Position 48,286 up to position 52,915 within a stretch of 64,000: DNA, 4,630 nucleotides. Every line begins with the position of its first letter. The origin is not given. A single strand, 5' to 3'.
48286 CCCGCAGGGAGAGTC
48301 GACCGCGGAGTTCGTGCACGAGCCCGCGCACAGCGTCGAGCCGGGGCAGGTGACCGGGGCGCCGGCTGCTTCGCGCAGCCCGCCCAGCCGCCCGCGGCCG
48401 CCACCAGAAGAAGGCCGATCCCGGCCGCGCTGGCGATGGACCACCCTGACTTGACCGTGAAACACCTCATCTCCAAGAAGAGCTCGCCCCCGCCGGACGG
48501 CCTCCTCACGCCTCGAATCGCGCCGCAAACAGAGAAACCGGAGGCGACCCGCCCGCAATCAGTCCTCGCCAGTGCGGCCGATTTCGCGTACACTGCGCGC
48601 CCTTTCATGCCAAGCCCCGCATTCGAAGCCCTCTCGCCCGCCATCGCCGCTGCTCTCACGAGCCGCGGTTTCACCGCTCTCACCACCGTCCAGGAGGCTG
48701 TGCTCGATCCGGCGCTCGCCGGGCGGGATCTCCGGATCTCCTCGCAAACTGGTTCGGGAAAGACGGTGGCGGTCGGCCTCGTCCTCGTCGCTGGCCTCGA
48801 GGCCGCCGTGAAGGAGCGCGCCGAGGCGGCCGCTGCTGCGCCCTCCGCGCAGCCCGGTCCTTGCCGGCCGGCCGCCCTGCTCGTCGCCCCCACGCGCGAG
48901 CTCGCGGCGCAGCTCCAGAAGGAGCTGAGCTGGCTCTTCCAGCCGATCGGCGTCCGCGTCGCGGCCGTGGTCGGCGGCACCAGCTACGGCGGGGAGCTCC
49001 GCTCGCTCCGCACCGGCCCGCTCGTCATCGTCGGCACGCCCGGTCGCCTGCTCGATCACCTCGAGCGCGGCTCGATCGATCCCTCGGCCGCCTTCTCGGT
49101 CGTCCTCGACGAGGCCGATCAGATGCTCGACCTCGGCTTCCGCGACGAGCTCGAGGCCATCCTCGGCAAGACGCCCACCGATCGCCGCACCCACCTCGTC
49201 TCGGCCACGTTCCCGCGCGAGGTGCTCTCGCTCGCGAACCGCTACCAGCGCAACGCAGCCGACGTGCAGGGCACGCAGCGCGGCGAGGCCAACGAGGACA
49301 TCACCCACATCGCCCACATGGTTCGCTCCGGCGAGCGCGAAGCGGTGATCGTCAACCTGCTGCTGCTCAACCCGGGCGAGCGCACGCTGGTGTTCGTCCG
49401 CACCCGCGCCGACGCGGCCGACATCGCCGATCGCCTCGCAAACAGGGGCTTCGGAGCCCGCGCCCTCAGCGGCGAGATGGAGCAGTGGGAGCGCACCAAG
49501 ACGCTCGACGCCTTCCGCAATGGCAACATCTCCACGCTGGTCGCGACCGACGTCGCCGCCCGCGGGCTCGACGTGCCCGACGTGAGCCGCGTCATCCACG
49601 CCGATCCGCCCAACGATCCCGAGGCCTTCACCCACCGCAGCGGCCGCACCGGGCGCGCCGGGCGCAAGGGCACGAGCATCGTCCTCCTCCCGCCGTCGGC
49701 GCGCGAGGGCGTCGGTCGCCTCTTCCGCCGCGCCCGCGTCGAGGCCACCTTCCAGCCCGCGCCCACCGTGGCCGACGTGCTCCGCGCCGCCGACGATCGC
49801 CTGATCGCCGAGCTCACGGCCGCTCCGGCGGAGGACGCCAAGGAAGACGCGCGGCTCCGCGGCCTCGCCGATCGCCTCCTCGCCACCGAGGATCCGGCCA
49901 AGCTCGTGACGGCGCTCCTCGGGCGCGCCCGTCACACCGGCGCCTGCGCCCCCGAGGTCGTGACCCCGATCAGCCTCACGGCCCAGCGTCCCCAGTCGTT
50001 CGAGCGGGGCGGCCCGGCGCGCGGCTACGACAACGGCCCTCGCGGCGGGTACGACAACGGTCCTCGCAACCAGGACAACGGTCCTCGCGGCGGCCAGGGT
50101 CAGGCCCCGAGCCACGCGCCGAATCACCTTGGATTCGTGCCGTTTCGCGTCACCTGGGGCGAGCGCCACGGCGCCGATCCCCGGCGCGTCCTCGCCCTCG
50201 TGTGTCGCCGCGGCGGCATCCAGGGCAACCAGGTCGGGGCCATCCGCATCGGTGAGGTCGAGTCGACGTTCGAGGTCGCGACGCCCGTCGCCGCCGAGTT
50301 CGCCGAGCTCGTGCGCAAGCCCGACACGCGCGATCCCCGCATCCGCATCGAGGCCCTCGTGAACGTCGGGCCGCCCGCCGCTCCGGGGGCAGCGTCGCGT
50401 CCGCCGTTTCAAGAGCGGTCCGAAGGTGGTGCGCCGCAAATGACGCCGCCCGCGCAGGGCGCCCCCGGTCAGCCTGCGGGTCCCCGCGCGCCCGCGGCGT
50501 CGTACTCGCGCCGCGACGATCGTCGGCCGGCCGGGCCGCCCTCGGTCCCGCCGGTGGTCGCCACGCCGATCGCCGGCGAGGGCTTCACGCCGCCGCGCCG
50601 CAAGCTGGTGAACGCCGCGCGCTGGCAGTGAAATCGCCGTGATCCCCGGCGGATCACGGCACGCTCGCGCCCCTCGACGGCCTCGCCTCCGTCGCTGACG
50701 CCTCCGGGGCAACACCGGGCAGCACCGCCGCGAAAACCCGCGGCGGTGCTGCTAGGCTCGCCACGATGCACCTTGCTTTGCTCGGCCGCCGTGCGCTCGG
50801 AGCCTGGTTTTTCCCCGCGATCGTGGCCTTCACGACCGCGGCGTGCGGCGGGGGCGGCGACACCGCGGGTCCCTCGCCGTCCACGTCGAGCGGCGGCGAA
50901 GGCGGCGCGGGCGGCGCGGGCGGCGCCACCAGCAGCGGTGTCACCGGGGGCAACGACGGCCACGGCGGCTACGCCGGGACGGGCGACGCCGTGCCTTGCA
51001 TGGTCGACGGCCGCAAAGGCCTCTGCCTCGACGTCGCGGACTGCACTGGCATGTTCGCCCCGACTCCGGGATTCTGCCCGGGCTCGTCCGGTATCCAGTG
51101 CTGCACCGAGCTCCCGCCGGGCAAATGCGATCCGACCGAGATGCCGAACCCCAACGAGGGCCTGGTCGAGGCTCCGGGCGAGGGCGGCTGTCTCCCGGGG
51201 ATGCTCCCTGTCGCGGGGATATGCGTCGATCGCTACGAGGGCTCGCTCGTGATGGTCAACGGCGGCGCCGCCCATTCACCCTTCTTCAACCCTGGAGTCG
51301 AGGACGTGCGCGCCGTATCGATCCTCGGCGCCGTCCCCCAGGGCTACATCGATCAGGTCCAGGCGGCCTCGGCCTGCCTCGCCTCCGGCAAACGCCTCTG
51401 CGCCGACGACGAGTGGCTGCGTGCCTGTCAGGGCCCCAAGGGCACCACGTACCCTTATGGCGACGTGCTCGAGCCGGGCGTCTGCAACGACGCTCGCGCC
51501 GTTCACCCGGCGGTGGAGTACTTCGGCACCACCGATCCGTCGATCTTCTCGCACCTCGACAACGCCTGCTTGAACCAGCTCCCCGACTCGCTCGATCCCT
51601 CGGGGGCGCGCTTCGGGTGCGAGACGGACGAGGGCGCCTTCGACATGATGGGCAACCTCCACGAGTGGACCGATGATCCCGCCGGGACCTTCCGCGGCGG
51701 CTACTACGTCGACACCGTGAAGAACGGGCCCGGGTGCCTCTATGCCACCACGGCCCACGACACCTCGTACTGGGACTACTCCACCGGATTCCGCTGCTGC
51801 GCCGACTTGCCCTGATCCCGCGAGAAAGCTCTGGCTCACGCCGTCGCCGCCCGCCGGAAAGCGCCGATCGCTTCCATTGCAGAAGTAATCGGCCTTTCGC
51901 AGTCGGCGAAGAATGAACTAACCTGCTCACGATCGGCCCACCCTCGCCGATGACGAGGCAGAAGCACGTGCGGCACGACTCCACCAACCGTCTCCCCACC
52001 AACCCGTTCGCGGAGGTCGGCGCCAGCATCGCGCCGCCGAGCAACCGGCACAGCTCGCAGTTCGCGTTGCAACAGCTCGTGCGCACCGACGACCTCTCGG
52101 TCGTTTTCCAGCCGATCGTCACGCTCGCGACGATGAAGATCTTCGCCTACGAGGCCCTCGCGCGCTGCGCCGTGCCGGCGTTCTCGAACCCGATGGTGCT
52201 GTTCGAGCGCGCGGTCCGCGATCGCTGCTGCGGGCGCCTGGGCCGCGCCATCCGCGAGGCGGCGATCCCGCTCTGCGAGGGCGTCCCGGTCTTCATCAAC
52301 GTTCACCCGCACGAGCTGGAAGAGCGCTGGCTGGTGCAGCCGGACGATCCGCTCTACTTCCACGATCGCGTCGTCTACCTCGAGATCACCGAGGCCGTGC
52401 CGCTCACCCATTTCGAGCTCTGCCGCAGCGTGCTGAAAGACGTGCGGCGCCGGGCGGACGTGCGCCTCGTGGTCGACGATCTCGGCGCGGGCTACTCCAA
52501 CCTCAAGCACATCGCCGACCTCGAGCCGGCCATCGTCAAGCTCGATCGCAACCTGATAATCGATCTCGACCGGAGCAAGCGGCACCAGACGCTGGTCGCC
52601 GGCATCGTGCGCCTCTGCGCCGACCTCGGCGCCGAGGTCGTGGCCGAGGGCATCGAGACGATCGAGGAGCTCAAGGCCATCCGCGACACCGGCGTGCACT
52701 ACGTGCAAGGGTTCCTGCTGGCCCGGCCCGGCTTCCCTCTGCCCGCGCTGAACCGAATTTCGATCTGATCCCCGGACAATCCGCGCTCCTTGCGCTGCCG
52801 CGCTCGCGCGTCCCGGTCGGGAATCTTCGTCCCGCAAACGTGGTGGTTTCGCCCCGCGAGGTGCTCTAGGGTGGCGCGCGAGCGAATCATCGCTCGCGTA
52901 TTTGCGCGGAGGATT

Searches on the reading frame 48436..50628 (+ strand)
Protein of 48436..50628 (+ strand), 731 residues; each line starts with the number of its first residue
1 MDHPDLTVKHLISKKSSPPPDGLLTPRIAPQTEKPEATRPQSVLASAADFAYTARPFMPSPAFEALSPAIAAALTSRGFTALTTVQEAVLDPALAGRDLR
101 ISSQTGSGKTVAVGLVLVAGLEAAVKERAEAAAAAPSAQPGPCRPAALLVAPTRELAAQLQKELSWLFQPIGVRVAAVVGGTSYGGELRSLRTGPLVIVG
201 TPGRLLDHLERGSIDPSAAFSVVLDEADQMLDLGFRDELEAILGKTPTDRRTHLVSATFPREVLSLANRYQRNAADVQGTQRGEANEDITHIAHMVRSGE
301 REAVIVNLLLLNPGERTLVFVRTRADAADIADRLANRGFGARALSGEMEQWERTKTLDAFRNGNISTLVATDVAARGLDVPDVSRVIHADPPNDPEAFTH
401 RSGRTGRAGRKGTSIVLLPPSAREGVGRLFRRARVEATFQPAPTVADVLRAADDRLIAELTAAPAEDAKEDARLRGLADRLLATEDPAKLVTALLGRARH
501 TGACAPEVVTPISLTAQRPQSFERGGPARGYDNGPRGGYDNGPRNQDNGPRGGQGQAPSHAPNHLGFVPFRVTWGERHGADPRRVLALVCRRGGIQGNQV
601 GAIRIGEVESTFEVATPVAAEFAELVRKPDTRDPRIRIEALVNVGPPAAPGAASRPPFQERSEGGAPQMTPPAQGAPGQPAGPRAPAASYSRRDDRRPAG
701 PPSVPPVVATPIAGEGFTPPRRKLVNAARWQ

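Call 28: search_protein_families(library=pfam, proteins=[window:48436-50628:+], max_evalue=0.001)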
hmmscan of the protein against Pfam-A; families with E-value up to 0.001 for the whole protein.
window:48436-50628:+ (731 aa): 3 families
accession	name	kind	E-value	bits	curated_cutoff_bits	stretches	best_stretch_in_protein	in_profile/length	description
PF00270.35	DEAD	-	1.8e-37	129.1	26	1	83-263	1-164/167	DEAD/DEAH box helicase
PF00271.37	Helicase_C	-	1.5e-28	99.7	23.5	1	304-409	5-110/110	Helicase conserved C-terminal domain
PF03880.21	DbpA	-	6.8e-11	42.5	25.6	1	570-639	2-71/72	DbpA RNA binding domain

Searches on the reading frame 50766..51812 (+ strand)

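Call 28: search_protein_families(library=pfam, proteins=[window:50766-51812:+], max_evalue=0.001)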
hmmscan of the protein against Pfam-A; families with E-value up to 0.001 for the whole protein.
window:50766-51812:+ (349 aa): 1 family
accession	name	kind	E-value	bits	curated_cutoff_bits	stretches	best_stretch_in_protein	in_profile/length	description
PF03781.23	FGE-sulfatase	-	1.1e-07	32.2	23.3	1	195-314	96-202/255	Sulfatase-modifying factor enzyme 1-like domain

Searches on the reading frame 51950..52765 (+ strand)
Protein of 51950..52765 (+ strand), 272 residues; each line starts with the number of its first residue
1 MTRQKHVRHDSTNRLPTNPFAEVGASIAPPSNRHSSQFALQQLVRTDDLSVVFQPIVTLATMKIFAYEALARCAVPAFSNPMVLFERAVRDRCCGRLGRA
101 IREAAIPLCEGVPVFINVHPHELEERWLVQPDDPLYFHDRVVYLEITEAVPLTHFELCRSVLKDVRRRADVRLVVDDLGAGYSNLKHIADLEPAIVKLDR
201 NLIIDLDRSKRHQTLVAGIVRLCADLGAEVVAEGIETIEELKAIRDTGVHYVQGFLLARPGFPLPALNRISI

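Call 28: search_protein_families(library=pfam, proteins=[window:51950-52765:+], max_evalue=0.001)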
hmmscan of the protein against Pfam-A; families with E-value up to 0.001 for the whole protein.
window:51950-52765:+ (272 aa): 1 family
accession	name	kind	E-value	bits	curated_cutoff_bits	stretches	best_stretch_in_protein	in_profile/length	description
PF00563.25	EAL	-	3.8e-41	141.5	31.3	1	39-260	3-236/236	EAL domain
